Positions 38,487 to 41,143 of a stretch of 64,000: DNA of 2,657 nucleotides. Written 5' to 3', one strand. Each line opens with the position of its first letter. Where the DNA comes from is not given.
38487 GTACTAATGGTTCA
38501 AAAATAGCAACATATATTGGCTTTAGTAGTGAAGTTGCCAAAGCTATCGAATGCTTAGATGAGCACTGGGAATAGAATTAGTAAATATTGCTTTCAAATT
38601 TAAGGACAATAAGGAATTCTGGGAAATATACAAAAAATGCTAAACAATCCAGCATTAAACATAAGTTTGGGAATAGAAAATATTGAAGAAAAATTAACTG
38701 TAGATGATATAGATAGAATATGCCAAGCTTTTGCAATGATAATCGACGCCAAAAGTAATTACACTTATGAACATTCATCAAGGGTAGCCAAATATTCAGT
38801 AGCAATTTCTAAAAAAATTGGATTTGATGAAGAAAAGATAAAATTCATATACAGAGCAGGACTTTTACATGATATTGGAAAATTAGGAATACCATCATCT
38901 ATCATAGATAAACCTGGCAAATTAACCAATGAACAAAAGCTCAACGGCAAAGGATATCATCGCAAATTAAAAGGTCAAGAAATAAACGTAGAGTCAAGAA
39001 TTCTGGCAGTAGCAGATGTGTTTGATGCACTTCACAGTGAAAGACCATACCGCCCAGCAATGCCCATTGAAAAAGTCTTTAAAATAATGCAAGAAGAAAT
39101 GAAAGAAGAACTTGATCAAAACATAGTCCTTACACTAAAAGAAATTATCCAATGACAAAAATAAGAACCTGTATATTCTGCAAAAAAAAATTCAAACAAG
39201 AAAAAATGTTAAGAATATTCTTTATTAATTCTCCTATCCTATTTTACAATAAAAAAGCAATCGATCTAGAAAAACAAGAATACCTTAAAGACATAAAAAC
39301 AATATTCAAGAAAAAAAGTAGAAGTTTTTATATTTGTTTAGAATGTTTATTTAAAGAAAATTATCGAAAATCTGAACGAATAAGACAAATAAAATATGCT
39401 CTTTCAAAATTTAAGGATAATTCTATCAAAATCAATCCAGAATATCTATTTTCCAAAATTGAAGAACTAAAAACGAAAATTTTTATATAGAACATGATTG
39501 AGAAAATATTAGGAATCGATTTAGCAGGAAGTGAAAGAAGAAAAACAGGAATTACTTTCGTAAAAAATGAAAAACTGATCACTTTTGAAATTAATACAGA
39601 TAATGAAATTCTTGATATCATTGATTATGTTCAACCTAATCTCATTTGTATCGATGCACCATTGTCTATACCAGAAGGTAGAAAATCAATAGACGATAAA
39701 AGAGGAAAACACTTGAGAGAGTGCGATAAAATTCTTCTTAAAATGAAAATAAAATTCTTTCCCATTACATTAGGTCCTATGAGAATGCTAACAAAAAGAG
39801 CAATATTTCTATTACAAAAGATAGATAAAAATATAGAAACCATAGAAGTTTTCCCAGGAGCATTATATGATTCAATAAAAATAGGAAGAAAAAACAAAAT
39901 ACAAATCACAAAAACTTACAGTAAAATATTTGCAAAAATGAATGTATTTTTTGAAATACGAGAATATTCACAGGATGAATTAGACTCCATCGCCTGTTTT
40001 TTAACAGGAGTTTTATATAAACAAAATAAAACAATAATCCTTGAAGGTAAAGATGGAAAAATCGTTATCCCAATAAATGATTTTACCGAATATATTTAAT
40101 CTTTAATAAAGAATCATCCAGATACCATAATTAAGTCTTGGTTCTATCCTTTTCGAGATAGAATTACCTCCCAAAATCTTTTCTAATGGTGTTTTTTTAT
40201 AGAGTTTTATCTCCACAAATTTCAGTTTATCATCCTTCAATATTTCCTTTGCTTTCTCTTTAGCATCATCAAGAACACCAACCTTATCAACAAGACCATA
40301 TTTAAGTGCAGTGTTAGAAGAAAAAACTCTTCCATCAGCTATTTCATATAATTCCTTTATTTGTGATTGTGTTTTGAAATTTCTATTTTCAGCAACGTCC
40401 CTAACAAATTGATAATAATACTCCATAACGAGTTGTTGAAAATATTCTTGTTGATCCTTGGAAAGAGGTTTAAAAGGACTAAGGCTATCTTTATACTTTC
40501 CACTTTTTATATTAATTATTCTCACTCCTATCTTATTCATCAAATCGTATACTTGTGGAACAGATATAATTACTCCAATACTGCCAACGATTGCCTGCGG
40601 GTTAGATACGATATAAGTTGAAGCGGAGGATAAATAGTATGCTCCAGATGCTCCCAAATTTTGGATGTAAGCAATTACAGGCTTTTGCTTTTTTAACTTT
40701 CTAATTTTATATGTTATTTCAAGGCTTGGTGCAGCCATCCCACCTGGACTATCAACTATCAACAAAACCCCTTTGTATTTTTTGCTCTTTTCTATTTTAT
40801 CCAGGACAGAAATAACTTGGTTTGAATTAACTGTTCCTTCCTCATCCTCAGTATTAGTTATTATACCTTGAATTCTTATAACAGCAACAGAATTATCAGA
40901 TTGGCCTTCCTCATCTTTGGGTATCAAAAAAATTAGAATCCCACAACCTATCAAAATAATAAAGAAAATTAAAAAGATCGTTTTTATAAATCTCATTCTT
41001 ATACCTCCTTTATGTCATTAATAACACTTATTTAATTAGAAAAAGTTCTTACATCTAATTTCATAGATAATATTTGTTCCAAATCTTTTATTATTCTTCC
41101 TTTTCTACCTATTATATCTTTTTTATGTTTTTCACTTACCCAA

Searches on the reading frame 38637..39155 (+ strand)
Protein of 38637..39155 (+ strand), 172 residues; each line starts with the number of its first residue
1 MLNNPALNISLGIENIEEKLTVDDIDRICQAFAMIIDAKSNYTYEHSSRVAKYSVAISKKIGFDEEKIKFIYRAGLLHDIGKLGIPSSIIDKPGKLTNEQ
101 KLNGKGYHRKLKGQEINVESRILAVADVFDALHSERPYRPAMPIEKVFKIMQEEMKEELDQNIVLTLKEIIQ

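Call 41: search_protein_families(library=pfam, proteins=[window:38637-39152:+], max_evalue=0.00001)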
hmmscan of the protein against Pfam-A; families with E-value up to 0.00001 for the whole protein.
window:38637-39152:+ (172 aa): 3 families
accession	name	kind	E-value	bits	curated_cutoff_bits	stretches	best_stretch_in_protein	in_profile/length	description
PF13487.12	HD_5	-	2.6e-25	89.6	27.2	2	99-163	106-170/170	HD domain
PF01966.28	HD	-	1.4e-12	48.4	22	1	43-131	1-115/116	HD domain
PF08668.18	HDOD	-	9.2e-07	29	22.9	1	12-104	65-154/196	HDOD domain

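Call 47: find_encoding_contigs(protein=window:38637-39155:+, flank=3000, max_places=10)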
Protein window:38637-39155:+ (172 aa): no gene with exactly this product is on record in the collection.

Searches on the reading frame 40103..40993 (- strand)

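Call 41: search_protein_families(library=pfam, proteins=[window:40103-40993:-], max_evalue=0.00001)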
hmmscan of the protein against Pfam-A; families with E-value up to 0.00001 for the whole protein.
window:40103-40993:- (296 aa): 2 families
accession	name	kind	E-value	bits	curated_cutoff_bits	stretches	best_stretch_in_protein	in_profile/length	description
PF01343.23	Peptidase_S49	-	2.5e-45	154.6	24.9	1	99-250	2-149/154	Peptidase family S49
PF00574.28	CLP_protease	-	2.1e-06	28.2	20.2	0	54-125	27-96/182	Clp protease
